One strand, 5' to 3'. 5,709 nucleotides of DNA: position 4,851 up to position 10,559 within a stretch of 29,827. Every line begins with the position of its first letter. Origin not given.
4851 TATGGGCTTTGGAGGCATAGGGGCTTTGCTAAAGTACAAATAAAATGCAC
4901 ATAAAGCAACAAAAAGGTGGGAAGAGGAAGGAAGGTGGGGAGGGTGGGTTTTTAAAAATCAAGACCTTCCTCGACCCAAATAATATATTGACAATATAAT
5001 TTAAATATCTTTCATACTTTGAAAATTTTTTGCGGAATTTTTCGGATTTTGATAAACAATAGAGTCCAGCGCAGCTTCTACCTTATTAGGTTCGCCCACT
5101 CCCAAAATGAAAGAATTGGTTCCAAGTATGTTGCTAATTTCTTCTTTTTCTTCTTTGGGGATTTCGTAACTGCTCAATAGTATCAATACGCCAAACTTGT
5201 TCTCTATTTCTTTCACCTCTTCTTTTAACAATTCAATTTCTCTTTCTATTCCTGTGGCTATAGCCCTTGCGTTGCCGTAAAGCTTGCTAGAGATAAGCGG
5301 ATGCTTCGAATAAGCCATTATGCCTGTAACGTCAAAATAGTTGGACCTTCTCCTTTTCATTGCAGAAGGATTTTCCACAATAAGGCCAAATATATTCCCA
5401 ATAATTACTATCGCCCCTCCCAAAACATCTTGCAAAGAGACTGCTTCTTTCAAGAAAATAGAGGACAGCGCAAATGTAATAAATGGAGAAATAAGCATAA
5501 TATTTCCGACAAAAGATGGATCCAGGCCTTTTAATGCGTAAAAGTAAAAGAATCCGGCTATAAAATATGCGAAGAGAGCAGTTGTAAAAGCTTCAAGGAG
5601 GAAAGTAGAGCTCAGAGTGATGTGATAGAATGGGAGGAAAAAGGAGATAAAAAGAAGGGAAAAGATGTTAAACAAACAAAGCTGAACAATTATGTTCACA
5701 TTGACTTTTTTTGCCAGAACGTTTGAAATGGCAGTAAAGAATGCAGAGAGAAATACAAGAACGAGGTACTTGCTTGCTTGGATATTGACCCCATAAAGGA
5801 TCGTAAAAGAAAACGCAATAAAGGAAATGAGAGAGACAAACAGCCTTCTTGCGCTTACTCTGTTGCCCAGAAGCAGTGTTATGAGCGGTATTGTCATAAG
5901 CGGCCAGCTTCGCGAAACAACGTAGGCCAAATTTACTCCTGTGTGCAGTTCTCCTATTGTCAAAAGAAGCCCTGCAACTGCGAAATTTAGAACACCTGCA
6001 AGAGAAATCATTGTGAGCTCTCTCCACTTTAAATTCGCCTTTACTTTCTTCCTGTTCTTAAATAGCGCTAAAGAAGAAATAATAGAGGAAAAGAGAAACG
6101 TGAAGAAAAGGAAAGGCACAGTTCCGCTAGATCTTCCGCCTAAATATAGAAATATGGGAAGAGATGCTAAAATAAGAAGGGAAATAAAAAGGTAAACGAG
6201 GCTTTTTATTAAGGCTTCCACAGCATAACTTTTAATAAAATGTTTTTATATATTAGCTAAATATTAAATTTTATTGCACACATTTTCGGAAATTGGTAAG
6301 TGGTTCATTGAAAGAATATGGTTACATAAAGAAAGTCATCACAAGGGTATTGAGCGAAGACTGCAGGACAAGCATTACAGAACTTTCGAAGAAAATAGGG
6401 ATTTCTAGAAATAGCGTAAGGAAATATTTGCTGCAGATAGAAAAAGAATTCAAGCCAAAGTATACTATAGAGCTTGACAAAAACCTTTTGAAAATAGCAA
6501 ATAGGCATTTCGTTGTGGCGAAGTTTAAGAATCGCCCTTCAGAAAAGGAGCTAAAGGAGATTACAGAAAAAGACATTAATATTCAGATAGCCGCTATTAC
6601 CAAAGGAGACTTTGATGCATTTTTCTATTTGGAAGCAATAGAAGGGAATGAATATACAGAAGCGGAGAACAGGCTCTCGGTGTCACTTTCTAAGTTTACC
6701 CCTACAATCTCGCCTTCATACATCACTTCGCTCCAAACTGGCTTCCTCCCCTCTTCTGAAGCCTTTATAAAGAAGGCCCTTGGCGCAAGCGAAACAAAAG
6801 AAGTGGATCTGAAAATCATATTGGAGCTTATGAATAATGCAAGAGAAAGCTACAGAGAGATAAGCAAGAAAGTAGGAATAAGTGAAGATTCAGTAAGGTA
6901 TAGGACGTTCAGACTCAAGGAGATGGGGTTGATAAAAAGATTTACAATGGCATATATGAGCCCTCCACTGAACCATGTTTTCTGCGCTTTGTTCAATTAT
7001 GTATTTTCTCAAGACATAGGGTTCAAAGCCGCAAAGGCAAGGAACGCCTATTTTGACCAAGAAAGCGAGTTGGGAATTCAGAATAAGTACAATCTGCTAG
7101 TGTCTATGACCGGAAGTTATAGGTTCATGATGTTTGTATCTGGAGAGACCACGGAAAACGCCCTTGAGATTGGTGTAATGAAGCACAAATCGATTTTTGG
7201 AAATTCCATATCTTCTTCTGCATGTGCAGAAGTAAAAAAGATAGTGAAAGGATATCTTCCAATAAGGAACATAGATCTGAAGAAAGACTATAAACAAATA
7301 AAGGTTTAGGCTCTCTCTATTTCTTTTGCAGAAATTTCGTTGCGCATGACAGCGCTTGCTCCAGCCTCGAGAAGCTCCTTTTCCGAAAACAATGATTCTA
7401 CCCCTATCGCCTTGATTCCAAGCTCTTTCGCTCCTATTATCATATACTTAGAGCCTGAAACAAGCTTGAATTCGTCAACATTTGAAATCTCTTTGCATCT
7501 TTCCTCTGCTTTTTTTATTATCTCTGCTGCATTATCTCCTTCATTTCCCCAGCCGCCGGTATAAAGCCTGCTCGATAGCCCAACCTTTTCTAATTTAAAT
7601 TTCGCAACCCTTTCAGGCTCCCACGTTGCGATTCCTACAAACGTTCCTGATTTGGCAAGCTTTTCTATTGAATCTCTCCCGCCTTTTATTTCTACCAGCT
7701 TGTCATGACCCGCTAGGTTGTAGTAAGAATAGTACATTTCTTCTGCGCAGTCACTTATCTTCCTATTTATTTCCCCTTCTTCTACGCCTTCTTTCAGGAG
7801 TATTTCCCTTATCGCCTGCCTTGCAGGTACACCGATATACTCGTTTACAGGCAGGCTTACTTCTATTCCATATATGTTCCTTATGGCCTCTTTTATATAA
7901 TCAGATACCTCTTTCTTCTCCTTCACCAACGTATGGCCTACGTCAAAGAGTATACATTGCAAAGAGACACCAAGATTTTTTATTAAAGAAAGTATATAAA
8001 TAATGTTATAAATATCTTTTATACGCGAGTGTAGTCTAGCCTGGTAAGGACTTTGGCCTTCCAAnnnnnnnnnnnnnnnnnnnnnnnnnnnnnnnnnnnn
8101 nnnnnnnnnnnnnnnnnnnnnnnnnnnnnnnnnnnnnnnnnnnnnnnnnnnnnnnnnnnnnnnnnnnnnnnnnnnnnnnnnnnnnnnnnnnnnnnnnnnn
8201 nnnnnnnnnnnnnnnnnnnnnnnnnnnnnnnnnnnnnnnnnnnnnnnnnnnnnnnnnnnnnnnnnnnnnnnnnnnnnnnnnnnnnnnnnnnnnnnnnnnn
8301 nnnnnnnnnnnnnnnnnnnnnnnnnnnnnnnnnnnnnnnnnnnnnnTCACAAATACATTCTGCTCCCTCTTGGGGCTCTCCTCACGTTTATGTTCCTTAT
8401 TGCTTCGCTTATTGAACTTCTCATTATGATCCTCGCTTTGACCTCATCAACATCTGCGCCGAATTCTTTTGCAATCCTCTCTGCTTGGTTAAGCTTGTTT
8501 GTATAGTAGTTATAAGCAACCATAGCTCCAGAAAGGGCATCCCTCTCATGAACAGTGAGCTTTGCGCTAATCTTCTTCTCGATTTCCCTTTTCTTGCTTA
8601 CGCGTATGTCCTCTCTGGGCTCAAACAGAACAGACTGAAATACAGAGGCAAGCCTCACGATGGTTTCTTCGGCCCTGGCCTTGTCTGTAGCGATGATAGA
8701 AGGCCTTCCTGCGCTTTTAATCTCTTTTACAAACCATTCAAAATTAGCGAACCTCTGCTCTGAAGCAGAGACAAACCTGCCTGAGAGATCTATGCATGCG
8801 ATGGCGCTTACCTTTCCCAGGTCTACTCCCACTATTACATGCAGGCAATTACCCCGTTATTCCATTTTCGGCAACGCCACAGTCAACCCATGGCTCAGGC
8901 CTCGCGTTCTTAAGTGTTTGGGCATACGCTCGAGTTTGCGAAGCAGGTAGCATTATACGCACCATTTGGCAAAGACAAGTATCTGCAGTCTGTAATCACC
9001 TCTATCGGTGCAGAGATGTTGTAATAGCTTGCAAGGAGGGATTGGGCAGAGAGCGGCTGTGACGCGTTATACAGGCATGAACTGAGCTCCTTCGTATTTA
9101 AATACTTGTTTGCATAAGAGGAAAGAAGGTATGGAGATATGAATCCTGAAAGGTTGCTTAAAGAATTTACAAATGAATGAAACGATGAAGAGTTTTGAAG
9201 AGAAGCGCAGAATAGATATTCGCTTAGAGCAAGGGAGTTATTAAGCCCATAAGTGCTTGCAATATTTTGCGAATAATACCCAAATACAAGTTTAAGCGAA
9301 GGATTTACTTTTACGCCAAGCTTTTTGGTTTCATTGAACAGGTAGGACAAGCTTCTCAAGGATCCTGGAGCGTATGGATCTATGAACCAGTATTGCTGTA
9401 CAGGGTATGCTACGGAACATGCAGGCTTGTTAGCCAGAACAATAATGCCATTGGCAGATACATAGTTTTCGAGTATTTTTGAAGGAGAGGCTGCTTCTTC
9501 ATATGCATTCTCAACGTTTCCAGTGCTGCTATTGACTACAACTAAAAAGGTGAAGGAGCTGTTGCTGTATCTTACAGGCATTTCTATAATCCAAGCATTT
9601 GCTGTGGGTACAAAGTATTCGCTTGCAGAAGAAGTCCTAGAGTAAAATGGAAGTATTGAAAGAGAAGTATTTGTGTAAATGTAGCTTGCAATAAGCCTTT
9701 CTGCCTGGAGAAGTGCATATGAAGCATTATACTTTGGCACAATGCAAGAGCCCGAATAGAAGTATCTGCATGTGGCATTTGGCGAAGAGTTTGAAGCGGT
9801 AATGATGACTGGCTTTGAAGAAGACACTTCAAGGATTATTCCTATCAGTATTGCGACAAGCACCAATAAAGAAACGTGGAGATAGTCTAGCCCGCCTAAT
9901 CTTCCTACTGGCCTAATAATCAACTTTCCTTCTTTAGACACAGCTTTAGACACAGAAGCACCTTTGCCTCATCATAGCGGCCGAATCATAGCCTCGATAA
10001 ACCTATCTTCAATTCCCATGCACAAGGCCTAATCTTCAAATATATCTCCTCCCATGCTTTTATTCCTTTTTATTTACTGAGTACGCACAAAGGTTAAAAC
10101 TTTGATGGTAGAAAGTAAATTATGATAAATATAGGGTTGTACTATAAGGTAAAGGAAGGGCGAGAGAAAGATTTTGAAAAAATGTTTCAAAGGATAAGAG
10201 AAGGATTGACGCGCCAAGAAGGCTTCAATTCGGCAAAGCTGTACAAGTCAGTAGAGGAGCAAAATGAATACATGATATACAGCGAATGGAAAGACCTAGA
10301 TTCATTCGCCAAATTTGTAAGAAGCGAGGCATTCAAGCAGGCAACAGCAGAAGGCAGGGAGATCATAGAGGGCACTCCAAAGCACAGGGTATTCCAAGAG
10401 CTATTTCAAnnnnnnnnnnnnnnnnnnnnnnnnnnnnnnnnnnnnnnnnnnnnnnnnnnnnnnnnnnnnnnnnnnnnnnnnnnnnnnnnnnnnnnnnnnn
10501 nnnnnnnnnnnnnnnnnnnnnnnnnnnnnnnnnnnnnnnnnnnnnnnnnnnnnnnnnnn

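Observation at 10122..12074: Cassette with only the last two steps of heme b synthesis: possible porphyrin salvage from a host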

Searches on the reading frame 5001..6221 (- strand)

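Call 29: search_protein_families(library=pfam, proteins=[window:5001-6221:-], max_evalue=0.001)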
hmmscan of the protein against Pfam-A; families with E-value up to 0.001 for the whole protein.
window:5001-6221:- (406 aa): 1 family
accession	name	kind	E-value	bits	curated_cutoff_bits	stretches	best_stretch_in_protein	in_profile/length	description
PF00892.27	EamA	-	6.9e-18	65.7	28.2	2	152-277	3-131/135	EamA-like transporter family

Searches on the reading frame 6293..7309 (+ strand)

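Call 29: search_protein_families(library=pfam, proteins=[window:6293-7309:+], max_evalue=0.001)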
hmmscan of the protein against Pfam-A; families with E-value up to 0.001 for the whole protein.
window:6293-7309:+ (338 aa): 14 families
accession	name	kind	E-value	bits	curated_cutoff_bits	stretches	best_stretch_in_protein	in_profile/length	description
PF13412.12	HTH_24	-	1.6e-19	69.6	21.9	2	170-215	3-48/48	Winged helix-turn-helix DNA-binding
PF13404.12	HTH_AsnC-type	-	2.2e-18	66.2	27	2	170-208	3-41/42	AsnC-type helix-turn-helix domain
PF08281.18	Sigma70_r4_2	-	1.3e-06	28.3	25.7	0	185-209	27-51/54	Sigma-70, region 4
PF08221.17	HTH_9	-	2e-06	28.3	23.4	0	7-46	8-48/62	RNA polymerase III subunit RPC82 helix-turn-helix domain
PF07453.19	NUMOD1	-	4e-06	27.3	22.8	0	27-46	18-37/37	NUMOD1 domain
PF13518.12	HTH_28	-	1.2e-05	25.7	25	0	173-202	3-30/52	Helix-turn-helix domain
PF13730.12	HTH_36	-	2.1e-05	24.7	25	0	175-214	13-55/55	Helix-turn-helix domain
PF04703.18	FaeA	-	2.2e-05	25.1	20.7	0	21-54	13-44/62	FaeA-like protein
PF08279.18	HTH_11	-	2.5e-05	24.5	25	0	15-63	5-50/55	HTH domain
PF04967.18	HTH_10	-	2.8e-05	24.3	23.1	0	25-51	23-49/53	HTH DNA binding domain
PF13384.12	HTH_23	-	3.3e-05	24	24.6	0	176-207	10-39/50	Homeodomain-like domain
PF01978.25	TrmB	-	4.3e-05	23.7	25.6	0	169-220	7-58/68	Sugar-specific transcriptional regulator TrmB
PF09339.16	HTH_IclR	-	0.00033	20.8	22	0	24-47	16-40/52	IclR helix-turn-helix domain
PF08280.17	HTH_Mga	-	0.00035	20.9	23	0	20-64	15-58/59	M protein trans-acting positive regulator (MGA) HTH domain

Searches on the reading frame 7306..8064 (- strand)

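Call 3: search_protein_families(library=pfam, proteins=[window:7306-8064:-], max_evalue=0.01)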
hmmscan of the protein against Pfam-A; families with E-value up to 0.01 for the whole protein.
window:7306-8064:- (252 aa): 2 families
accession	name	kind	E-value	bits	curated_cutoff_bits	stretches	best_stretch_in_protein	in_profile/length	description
PF13419.12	HAD_2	-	5.4e-09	36.9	23.8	1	38-222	1-178/178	Haloacid dehalogenase-like hydrolase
PF00702.32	Hydrolase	-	0.00045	21.1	26.4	1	36-211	2-178/191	haloacid dehalogenase-like hydrolase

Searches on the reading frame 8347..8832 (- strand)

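Call 3: search_protein_families(library=pfam, proteins=[window:8347-8832:-], max_evalue=0.01)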
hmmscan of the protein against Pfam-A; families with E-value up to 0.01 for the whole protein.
window:8347-8832:- (161 aa): 1 family
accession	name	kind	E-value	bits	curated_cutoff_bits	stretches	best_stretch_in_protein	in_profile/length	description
PF04312.18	DUF460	-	6.1e-23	81.5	28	1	1-103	34-135/135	Protein of unknown function (DUF460)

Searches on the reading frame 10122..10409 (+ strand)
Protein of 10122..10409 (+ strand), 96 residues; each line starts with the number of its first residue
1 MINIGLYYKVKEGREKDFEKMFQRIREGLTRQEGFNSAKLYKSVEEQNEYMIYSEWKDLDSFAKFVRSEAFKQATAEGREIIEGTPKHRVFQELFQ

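Call 3: search_protein_families(library=pfam, proteins=[window:10122-10409:+], max_evalue=0.01)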
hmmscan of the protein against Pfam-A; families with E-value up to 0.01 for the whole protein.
window:10122-10409:+ (96 aa): 2 families
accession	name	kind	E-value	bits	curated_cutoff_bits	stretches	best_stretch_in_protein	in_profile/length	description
PF03992.22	ABM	-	1.6e-17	63.9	23.1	1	1-75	1-76/78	Antibiotic biosynthesis monooxygenase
PF13826.12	Monooxy_af470-like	-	0.0048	17.6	25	1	17-95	25-99/118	Monooxygenase af470-like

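Call 4: search_protein_families(library=ncbifam, proteins=[window:10122-10409:+], max_evalue=0.01)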
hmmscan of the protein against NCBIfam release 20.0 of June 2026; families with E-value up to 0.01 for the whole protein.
window:10122-10409:+ (96 aa): 6 families
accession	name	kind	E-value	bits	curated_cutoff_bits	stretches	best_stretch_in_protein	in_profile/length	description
NF007124.0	PRK09565.1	equivalog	7.3e-12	45.5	446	1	4-88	549-633/637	heme-binding protein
NF053649.1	HemeDegHumQ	equivalog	8.1e-11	42.1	130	1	8-92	8-97/102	heme-degrading protein HmuQ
NF009840.0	PRK13315.1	equivalog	0.0002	21.8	119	1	8-77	8-78/107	heme oxygenase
NF007791.0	PRK10486.1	equivalog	0.00023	21.6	135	1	9-95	9-95/96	(4S)-4-hydroxy-5-phosphonooxypentane-2,3-dione isomerase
NF009838.2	PRK13313.1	equivalog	0.0015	18.6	200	1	14-77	15-78/108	staphylobilin-forming heme oxygenase IsdI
NF009839.0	PRK13314.1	equivalog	0.0054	16.7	115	1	8-79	8-80/107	heme oxygenase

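Call 14: search_solved_structures(query=window:10122-10409:+, max_evalue=0.01, show_alignments=3)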
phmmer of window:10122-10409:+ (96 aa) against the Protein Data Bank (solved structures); distinct sequences matched with E-value up to 0.01: 15.
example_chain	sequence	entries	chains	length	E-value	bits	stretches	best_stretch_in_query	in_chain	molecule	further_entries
9lmm_A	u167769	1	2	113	3.2e-05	27.7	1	7-76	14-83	Antibiotic biosynthesis monooxygenase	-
3gz7_A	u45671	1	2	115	0.00074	23.3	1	10-72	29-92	Putative antibiotic biosynthesis monooxygenase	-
9lmn_A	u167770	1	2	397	0.00087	23.1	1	4-70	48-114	42.8 kDa protein in whiE locus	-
3kg1_A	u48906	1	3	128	0.0012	22.6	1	12-73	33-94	SnoaB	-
4fnh_A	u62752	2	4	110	0.0019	22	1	14-76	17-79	Heme-degrading monooxygenase isdI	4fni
3kng_A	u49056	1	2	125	0.0022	21.8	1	12-73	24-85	SnoaB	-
3kg0_A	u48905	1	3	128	0.0023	21.7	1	12-73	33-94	SnoaB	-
3mcs_A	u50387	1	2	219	0.0029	21.4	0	9-87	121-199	Putative monooxygenase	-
7bio_A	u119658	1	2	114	0.0033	21.2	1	13-86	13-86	Monooxygenase/putative anthronoxygenase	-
1sqe_A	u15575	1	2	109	0.0035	21.2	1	14-76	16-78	hypothetical protein PG130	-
2zdo_A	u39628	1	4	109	0.0035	21.1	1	12-78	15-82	Heme-degrading monooxygenase isdG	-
2zdp_A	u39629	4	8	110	0.0036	21.1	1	14-76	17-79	Heme-degrading monooxygenase isdI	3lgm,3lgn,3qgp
1xbw_A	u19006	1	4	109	0.0037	21.1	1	12-78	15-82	hypothetical protein isdG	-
3qmq_A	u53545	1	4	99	0.0044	20.8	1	9-94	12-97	Autoinducer-2 (AI-2) modifying protein LsrG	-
4dpo_A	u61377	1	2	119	0.0059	20.4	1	9-75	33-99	Conserved protein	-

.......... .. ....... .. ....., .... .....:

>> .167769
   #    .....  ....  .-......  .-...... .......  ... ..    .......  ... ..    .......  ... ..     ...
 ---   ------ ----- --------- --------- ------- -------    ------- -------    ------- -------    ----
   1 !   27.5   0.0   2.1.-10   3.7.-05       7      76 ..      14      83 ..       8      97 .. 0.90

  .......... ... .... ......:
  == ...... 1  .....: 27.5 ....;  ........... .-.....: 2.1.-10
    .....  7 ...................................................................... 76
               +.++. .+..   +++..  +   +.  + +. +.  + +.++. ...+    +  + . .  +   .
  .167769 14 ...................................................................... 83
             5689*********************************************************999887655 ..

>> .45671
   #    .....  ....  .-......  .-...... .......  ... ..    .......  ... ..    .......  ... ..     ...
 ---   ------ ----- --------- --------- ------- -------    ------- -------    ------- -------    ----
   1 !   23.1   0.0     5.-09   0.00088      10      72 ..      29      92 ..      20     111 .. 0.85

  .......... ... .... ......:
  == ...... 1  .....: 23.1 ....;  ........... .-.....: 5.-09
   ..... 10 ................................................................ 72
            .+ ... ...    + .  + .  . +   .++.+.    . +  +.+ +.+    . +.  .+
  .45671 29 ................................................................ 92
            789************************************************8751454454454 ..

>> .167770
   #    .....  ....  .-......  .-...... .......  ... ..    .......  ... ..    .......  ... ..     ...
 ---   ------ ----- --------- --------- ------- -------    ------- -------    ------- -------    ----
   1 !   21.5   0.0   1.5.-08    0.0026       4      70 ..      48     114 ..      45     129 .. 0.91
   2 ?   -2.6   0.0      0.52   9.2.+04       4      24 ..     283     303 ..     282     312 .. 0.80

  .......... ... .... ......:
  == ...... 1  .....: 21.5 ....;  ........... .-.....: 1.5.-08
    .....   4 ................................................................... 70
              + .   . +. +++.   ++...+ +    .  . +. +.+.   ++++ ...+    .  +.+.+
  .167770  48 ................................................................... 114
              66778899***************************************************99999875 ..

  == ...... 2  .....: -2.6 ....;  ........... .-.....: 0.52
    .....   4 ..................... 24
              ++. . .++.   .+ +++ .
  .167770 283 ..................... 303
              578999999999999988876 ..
